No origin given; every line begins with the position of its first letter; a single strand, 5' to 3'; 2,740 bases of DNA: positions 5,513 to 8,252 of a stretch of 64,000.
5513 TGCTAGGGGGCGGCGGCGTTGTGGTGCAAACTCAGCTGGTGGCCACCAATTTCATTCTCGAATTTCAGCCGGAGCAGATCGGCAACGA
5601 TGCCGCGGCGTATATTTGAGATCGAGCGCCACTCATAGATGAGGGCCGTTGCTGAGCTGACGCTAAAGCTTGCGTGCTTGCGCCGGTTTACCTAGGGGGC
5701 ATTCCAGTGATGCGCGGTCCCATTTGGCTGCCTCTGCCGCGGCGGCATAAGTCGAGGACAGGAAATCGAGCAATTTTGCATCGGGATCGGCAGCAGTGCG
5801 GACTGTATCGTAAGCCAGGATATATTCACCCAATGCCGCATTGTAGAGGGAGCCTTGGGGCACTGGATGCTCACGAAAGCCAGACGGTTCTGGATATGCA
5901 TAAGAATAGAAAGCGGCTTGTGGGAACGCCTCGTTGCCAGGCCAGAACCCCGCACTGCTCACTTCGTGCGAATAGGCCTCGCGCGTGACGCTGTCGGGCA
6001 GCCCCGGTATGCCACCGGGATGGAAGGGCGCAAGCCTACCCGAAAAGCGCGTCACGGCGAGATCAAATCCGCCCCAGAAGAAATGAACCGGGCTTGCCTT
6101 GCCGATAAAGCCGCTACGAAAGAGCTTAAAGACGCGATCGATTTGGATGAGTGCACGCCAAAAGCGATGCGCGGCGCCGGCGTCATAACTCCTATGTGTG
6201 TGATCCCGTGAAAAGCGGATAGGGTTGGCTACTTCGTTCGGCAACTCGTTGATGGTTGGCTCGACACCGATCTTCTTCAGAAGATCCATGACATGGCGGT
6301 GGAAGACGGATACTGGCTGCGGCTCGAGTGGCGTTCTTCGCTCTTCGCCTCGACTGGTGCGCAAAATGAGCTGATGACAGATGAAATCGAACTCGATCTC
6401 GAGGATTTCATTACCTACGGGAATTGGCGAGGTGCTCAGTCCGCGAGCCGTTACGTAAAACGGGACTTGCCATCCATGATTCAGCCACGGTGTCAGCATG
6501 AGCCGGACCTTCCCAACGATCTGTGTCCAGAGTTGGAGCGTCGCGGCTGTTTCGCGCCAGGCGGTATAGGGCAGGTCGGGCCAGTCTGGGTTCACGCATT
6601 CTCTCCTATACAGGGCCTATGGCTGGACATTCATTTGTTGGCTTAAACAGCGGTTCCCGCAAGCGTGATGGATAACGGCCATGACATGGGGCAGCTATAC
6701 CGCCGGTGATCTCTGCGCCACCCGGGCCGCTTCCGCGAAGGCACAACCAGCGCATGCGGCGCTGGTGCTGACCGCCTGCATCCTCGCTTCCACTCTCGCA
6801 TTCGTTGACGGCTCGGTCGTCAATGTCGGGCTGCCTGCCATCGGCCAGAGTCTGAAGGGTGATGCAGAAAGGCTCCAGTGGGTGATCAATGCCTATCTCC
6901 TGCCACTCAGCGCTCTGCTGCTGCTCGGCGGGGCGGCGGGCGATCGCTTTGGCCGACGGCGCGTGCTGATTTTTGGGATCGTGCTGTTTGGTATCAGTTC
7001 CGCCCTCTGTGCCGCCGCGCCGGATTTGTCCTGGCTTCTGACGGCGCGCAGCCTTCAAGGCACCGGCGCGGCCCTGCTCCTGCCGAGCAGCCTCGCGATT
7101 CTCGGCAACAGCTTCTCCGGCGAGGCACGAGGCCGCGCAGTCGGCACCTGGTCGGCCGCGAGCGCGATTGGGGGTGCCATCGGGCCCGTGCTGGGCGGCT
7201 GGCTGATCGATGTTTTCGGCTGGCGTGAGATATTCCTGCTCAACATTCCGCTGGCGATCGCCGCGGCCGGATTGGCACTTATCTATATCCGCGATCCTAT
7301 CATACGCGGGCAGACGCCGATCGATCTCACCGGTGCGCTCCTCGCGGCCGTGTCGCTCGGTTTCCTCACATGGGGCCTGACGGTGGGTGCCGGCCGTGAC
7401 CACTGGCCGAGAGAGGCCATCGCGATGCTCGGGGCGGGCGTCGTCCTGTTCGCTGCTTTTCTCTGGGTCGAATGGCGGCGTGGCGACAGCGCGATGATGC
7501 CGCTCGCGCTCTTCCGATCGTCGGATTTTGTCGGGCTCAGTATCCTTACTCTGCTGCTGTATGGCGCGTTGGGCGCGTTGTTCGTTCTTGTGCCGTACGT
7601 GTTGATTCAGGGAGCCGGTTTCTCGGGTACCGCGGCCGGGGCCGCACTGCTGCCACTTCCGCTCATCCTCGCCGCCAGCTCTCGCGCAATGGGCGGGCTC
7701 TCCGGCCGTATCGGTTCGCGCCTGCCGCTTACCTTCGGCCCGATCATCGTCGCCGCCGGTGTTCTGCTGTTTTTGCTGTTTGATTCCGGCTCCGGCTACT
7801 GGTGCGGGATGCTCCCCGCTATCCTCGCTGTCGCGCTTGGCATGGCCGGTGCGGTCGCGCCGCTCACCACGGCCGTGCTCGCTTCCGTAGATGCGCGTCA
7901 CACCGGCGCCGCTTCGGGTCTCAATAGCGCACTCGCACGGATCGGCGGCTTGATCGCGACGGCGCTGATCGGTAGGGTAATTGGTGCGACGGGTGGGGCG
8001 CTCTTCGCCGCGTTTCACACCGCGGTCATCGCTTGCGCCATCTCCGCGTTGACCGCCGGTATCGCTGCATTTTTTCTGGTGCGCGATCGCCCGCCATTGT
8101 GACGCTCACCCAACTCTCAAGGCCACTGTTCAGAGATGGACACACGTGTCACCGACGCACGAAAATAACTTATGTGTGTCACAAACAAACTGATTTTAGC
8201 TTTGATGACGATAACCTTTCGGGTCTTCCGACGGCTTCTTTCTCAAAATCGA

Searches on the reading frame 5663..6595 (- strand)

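Call 77: search_protein_families(library=pfam, proteins=[window:5663-6595:-], max_evalue=0.00001)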
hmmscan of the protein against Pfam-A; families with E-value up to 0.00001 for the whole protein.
window:5663-6595:- (310 aa): 1 family
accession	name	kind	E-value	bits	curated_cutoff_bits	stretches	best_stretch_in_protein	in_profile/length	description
PF19459.4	DUF5996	-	2.4e-135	450.8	25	1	5-299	1-296/296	Family of unknown function (DUF5996)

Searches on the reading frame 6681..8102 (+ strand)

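Call 77: search_protein_families(library=pfam, proteins=[window:6681-8102:+], max_evalue=0.00001)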
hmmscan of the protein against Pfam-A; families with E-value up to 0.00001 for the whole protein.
window:6681-8102:+ (473 aa): 2 families
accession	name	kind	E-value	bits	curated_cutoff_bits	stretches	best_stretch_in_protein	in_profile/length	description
PF07690.21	MFS_1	-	1.8e-53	182.1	33.4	2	34-426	2-346/347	Major Facilitator Superfamily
PF00083.30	Sugar_tr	-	1.7e-07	31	22.3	1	64-195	47-184/452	Sugar (and other) transporter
